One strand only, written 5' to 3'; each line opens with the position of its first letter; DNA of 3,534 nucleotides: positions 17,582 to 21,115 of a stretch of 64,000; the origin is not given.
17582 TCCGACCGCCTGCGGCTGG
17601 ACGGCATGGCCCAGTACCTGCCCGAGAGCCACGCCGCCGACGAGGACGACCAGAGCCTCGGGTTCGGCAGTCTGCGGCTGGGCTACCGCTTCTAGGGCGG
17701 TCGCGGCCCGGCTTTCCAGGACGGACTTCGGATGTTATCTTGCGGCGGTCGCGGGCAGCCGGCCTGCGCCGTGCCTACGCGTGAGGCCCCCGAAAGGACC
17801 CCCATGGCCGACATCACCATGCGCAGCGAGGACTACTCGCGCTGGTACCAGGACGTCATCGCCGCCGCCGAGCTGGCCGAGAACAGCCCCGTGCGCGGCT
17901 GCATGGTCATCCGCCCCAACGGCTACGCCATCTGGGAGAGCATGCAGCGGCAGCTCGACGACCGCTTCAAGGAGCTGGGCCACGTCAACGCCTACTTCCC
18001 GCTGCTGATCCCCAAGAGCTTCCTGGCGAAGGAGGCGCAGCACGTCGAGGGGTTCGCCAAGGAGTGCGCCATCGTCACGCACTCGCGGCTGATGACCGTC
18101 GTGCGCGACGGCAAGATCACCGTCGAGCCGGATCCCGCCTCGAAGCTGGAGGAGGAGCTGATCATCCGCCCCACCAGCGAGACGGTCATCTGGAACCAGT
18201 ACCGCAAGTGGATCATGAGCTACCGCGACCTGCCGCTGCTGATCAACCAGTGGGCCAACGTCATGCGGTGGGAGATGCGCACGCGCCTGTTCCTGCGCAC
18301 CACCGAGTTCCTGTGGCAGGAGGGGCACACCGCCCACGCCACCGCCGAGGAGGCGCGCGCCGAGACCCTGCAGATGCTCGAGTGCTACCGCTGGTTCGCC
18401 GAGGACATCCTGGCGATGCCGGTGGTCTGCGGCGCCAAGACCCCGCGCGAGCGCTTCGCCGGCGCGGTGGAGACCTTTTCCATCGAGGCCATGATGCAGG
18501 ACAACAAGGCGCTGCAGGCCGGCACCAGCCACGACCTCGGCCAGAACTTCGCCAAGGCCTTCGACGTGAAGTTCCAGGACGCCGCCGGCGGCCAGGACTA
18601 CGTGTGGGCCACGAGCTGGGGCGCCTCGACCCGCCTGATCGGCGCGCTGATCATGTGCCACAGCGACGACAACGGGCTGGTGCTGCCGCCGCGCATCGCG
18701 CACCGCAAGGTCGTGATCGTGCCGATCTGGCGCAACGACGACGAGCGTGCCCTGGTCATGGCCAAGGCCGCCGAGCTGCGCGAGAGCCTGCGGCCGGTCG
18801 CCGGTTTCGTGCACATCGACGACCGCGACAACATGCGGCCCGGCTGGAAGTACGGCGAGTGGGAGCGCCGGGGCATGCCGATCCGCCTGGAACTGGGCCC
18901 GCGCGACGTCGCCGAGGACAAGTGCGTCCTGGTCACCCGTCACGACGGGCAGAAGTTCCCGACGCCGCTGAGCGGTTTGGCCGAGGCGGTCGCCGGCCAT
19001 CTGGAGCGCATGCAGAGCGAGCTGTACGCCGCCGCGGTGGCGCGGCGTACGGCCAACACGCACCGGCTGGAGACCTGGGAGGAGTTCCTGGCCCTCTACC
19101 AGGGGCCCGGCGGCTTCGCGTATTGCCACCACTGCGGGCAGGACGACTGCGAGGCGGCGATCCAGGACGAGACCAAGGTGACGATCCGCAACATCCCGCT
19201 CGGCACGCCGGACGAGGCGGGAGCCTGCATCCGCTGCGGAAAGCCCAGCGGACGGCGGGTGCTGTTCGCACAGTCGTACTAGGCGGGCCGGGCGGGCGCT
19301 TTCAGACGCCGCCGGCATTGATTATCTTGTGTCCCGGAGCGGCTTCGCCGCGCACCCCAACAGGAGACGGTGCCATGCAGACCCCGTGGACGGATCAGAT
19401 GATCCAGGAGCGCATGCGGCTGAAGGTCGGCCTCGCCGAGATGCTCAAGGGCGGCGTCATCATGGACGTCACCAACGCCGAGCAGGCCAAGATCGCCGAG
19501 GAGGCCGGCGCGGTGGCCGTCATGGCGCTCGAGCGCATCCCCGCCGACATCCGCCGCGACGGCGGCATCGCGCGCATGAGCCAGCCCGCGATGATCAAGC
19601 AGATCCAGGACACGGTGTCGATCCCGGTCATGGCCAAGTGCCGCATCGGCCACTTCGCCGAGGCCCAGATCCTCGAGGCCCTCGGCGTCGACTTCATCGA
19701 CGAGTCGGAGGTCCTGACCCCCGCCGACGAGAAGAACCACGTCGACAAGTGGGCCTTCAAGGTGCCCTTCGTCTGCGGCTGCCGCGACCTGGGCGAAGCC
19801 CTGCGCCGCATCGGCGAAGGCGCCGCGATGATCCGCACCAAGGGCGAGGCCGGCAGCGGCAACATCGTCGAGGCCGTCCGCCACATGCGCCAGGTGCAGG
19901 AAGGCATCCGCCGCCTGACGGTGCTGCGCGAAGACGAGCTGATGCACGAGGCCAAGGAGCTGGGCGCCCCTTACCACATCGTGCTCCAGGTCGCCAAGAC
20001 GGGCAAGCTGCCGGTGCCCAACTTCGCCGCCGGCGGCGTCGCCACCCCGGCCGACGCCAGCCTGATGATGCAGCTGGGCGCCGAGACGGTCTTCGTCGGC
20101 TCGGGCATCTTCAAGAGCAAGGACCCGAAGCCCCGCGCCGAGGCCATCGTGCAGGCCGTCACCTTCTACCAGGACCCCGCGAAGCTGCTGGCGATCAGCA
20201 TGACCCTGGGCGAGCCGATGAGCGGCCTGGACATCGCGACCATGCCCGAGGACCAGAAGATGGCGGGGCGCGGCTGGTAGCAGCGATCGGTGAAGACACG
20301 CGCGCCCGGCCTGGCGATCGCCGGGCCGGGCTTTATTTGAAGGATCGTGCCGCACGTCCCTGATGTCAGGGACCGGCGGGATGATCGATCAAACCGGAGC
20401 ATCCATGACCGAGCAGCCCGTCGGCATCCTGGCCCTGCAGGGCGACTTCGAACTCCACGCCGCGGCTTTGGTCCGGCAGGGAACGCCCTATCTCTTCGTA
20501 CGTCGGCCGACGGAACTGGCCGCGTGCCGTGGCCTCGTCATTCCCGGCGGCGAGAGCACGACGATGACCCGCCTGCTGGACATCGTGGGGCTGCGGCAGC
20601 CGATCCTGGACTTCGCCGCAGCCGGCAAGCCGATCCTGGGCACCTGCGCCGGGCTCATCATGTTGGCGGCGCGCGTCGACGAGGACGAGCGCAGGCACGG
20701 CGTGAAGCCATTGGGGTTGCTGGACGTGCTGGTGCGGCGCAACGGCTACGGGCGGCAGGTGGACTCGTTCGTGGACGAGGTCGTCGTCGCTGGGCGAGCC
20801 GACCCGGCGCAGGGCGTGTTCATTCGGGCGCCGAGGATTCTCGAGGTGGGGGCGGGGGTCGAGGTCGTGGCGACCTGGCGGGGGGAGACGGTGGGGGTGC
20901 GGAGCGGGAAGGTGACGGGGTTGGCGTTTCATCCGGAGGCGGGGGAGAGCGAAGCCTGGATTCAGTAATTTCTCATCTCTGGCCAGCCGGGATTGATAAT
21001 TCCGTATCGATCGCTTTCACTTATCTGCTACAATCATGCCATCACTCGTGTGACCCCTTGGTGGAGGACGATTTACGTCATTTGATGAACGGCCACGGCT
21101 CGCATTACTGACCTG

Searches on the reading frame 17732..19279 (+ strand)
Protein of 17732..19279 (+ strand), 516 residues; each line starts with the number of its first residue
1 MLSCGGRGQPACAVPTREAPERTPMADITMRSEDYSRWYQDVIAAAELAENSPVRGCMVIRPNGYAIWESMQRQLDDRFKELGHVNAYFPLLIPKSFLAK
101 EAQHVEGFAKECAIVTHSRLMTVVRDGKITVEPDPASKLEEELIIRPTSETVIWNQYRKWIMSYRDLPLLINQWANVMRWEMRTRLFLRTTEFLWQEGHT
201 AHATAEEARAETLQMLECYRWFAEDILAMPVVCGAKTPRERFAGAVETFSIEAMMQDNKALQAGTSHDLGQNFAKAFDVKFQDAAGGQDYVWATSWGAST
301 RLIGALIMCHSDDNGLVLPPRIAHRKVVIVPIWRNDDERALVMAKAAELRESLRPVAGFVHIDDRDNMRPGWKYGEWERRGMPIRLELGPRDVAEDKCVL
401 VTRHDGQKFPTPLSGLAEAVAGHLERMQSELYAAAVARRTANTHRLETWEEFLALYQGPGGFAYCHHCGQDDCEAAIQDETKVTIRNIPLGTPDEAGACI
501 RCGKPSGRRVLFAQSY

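Call 8: search_protein_families(library=pfam, proteins=[window:17732-19279:+], max_evalue=0.01)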
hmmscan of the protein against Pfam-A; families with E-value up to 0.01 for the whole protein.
window:17732-19279:+ (516 aa): 3 families
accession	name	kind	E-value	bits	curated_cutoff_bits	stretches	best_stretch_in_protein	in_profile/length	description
PF09180.16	ProRS-C_1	-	4.9e-18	65.5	31.5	1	449-516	1-71/71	Prolyl-tRNA synthetase, C-terminal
PF00587.30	tRNA-synt_2b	-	1.5e-17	64.7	29.3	1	138-307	6-176/179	tRNA synthetase class II core domain (G, H, P, S and T)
PF03129.25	HGTP_anticodon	-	2.4e-13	50.5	21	1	326-420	1-91/94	Anticodon binding domain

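Call 33: find_homologous_proteins(query=window:17804-19279:+, max_evalue=1e-50)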
Query window:17804-19279:+ (492 aa): 8000 proteins with E <= 1e-50 among 8000 candidates; the best 120 are listed.
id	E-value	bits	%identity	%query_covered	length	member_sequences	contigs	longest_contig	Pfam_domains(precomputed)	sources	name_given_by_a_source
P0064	0.0e+0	1119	97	100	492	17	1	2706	PF03129.26,PF00587.31,PF09180.17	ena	-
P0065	0.0e+0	1115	96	100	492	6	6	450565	PF03129.26,PF00587.31,PF09180.17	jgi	jgi:prolyl-tRNA synthetase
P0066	7.7e-297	1003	87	100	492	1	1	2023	PF03129.26,PF00587.31,PF09180.17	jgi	jgi:prolyl-tRNA synthetase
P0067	1.8e-287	972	83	100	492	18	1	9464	PF03129.26,PF00587.31,PF09180.17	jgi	jgi:prolyl-tRNA synthetase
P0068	7.6e-286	966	83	100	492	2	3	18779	PF03129.26,PF00587.31,PF09180.17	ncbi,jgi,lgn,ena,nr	ncbi:proline--tRNA ligase [bacterium]|nr:proline--tRNA ligase [bacterium] MBU1073189.1 proline--tRNA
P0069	5.2e-282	954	81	100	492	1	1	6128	PF03129.26,PF00587.31,PF09180.17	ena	-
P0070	1.6e-279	945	82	100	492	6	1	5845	PF03129.26,PF00587.31,PF09180.17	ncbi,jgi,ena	-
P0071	6.9e-277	937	80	100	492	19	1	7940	PF03129.26,PF00587.31,PF09180.17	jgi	jgi:prolyl-tRNA synthetase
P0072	3.6e-276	934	81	100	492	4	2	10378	PF03129.26,PF00587.31,PF09180.17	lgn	-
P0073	6.7e-270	914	79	100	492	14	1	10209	PF03129.26,PF00587.31,PF09180.17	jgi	jgi:prolyl-tRNA synthetase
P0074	1.0e-269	913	79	100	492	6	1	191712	PF03129.26,PF00587.31,PF09180.17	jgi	-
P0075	3.3e-253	859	74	100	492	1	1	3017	PF03129.26,PF00587.31,PF09180.17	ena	-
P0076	3.8e-253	858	74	100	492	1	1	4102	PF03129.26,PF00587.31,PF09180.17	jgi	jgi:prolyl-tRNA synthetase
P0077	1.4e-251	853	74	99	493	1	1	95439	PF03129.26,PF00587.31,PF09180.17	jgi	-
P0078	1.8e-251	853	75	100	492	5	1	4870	PF03129.26,PF00587.31,PF09180.17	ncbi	-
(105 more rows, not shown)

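Call 34: find_encoding_contigs(protein=P0065, flank=10000, max_places=6)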
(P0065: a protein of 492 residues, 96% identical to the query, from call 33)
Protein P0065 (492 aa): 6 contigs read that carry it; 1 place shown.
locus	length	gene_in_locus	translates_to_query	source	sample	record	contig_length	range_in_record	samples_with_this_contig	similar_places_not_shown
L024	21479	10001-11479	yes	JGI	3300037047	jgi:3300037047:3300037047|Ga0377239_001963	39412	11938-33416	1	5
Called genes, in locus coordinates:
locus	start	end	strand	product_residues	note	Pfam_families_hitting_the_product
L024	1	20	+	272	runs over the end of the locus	PF00290:Trp_syntA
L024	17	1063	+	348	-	PF18152:DAHP_snth_FXD, PF00793:DAHP_synth_1, PF03102:NeuB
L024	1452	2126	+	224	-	-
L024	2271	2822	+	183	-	-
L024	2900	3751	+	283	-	PF00753:Lactamase_B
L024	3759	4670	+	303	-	PF04055:Radical_SAM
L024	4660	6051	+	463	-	PF00512:HisKA, PF02518:HATPase_c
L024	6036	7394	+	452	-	PF00072:Response_reg, PF00158:Sigma54_activat, PF14532:Sigma54_activ_2, PF07728:AAA_5 (weak), PF25601:AAA_lid_14, PF02954:HTH_8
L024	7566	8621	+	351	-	-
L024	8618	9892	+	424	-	-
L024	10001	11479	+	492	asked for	PF00587:tRNA-synt_2b, PF03129:HGTP_anticodon, PF09180:ProRS-C_1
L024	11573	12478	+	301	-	PF01680:SOR_SNZ, PF05690:ThiG (faint)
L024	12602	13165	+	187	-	PF01174:SNO, PF07685:GATase_3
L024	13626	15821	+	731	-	-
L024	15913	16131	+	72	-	-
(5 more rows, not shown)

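Call 35: find_encoding_contigs(protein=P0074, flank=10000, max_places=3)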
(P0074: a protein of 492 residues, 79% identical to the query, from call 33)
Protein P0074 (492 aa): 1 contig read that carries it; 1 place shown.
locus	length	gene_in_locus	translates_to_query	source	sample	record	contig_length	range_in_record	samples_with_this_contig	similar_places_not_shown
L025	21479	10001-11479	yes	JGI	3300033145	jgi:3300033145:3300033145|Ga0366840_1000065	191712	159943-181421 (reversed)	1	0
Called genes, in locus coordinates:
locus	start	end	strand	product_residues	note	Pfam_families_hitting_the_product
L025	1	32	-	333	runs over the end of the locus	PF13641:Glyco_tranf_2_3, PF00535:Glycos_transf_2, PF10111:Glyco_tranf_2_2, PF13632:Glyco_trans_2_3 (weak)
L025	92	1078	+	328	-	PF08100:Dimerisation, PF00891:Methyltransf_2, PF13489:Methyltransf_23 (weak), PF08242:Methyltransf_12 (weak), PF13649:Methyltransf_25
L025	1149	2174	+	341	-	PF03190:Thioredox_DsbH, PF13899:Thioredoxin_7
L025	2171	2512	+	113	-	-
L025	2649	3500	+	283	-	PF23023:Anti-Pycsar_Apyc1 (faint), PF00753:Lactamase_B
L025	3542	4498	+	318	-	PF16881:LIAS_N (weak), PF04055:Radical_SAM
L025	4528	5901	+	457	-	PF00512:HisKA, PF02518:HATPase_c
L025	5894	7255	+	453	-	PF00072:Response_reg, PF00158:Sigma54_activat, PF14532:Sigma54_activ_2, PF00004:AAA (weak), PF07724:AAA_2 (weak), PF07728:AAA_5, PF25601:AAA_lid_14, PF02954:HTH_8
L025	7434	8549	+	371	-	-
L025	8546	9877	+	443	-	-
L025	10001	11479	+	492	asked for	PF00587:tRNA-synt_2b, PF03129:HGTP_anticodon, PF09180:ProRS-C_1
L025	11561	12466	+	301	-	PF01680:SOR_SNZ, PF05690:ThiG (faint)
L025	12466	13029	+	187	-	PF01174:SNO, PF07685:GATase_3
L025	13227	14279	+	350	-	PF02661:Fic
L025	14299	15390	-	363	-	PF01844:HNH, PF13395:HNH_4 (weak)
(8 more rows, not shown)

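Call 36: find_encoding_contigs(protein=P0068, flank=10000, max_places=3)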
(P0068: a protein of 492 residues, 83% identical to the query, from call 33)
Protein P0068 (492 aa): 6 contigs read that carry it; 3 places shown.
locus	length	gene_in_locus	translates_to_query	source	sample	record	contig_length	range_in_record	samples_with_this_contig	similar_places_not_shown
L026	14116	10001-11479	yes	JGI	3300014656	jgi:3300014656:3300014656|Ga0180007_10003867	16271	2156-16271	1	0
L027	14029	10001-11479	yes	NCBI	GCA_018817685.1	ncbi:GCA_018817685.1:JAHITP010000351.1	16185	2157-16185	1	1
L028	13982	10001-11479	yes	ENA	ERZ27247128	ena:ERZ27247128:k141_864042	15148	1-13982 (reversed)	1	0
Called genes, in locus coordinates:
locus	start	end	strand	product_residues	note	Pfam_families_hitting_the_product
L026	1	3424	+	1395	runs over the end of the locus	PF07494:Reg_prop (faint), PF08450:SGL (faint), PF07495:Y_Y_Y, PF00512:HisKA, PF02518:HATPase_c, PF00072:Response_reg, PF00165:HTH_AraC (faint), PF12833:HTH_18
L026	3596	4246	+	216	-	-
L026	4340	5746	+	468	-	PF13860:FlgD_ig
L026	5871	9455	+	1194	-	PF00082:Peptidase_S8, PF13620:CarboxypepD_reg, PF13715:CarbopepD_reg_2 (faint), PF13860:FlgD_ig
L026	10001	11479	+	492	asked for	PF00587:tRNA-synt_2b, PF03129:HGTP_anticodon, PF09180:ProRS-C_1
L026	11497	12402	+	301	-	PF01680:SOR_SNZ, PF05690:ThiG (faint)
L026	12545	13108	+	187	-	PF01174:SNO, PF03575:Peptidase_S51 (weak), PF07685:GATase_3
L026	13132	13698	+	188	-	PF26340:DNA-SBD_ScoMcrA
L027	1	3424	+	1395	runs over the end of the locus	PF07494:Reg_prop (faint), PF08450:SGL (faint), PF07495:Y_Y_Y, PF00512:HisKA, PF02518:HATPase_c, PF00072:Response_reg, PF00165:HTH_AraC (faint), PF12833:HTH_18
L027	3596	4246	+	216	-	-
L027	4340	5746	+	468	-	PF13860:FlgD_ig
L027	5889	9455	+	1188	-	PF00082:Peptidase_S8, PF13620:CarboxypepD_reg, PF13715:CarbopepD_reg_2 (faint), PF13860:FlgD_ig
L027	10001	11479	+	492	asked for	PF00587:tRNA-synt_2b, PF03129:HGTP_anticodon, PF09180:ProRS-C_1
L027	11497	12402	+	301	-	PF01680:SOR_SNZ, PF05690:ThiG (faint)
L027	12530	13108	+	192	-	PF01174:SNO, PF03575:Peptidase_S51 (weak), PF07685:GATase_3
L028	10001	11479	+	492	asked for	PF00587:tRNA-synt_2b, PF03129:HGTP_anticodon, PF09180:ProRS-C_1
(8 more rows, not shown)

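Call 57: find_encoding_contigs(protein=P0072, flank=10000, max_places=3)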
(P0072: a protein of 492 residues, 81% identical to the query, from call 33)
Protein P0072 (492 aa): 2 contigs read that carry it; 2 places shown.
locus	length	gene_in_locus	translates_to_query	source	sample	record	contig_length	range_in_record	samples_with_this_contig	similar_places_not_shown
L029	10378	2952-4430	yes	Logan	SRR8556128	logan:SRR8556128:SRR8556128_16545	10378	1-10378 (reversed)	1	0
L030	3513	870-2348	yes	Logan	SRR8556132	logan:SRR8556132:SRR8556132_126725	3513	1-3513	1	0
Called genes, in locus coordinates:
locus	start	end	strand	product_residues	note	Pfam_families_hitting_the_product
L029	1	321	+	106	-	?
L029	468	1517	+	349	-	-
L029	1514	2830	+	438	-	-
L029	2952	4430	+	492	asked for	PF00587:tRNA-synt_2b, PF03129:HGTP_anticodon, PF09180:ProRS-C_1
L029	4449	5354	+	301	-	PF01680:SOR_SNZ, PF05690:ThiG (faint)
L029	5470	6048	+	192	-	PF01174:SNO, PF07685:GATase_3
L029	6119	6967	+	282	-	PF00535:Glycos_transf_2, PF13641:Glyco_tranf_2_3 (weak)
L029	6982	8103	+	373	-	PF04932:Wzy_C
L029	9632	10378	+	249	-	?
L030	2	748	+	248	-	?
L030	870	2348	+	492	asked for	PF00587:tRNA-synt_2b, PF03129:HGTP_anticodon, PF09180:ProRS-C_1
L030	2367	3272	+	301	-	PF01680:SOR_SNZ, PF05690:ThiG (faint)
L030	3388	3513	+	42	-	?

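Call 58: find_encoding_contigs(protein=P0067, flank=10000, max_places=3)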
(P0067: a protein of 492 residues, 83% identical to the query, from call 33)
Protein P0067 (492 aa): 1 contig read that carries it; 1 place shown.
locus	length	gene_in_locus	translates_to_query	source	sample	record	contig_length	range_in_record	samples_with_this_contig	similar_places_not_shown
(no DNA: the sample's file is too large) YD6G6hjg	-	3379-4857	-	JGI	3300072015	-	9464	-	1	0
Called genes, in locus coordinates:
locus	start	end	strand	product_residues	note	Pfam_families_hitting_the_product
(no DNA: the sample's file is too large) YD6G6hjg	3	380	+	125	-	?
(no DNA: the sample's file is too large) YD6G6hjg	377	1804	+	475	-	-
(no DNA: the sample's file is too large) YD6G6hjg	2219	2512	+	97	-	PF02604:PhdYeFM_antitox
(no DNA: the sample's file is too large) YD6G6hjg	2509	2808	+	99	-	PF05016:ParE_toxin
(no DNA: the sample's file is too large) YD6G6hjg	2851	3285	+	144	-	PF27154:ORF11_beta (weak)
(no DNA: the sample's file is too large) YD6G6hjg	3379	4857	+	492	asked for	PF00587:tRNA-synt_2b, PF03129:HGTP_anticodon, PF09180:ProRS-C_1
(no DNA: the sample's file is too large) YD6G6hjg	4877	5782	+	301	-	PF01680:SOR_SNZ, PF05690:ThiG (faint)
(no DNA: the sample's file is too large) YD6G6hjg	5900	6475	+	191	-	PF01174:SNO, PF07685:GATase_3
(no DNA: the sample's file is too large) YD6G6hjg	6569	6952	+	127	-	PF11969:DcpS_C, PF01230:HIT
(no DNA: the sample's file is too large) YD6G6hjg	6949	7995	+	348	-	PF01844:HNH (weak), PF13395:HNH_4 (weak)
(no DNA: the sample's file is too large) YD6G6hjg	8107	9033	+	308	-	PF13391:HNH_2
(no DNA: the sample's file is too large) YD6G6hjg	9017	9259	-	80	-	-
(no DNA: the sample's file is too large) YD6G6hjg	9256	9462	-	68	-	?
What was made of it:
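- More distant relatives (ProRS 79-83% identical) carry Fic/HNH/HIT genes, a ScoMcrA-type domain, or GT2 + Wzy (calls 35, 36, 57, 58).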

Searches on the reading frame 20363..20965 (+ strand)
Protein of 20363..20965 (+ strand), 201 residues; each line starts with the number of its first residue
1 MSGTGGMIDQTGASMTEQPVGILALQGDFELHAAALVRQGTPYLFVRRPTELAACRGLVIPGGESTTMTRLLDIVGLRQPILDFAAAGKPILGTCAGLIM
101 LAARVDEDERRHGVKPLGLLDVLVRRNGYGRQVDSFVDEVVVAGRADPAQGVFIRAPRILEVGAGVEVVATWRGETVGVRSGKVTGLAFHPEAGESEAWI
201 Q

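Call 8: search_protein_families(library=pfam, proteins=[window:20363-20965:+], max_evalue=0.01)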
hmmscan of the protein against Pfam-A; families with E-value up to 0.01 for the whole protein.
window:20363-20965:+ (201 aa): 3 families
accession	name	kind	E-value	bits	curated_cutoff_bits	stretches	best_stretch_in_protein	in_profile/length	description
PF01174.25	SNO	-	7.3e-47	160.1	27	1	22-197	1-175/188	SNO glutamine amidotransferase family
PF07685.20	GATase_3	-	3.8e-10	40.1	27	1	45-128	29-119/196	CobB/CobQ-like glutamine amidotransferase domain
PF03575.23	Peptidase_S51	-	0.00094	19.3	23.9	1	53-109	81-137/206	Peptidase family S51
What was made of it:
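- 20405..20968 (+): pdxT (SNO glutamine amidotransferase). This is the conserved left anchor; the low-GC and allele-divergence block starts at its stop codon. Pfam SNO E = 7e-47 (call 8).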
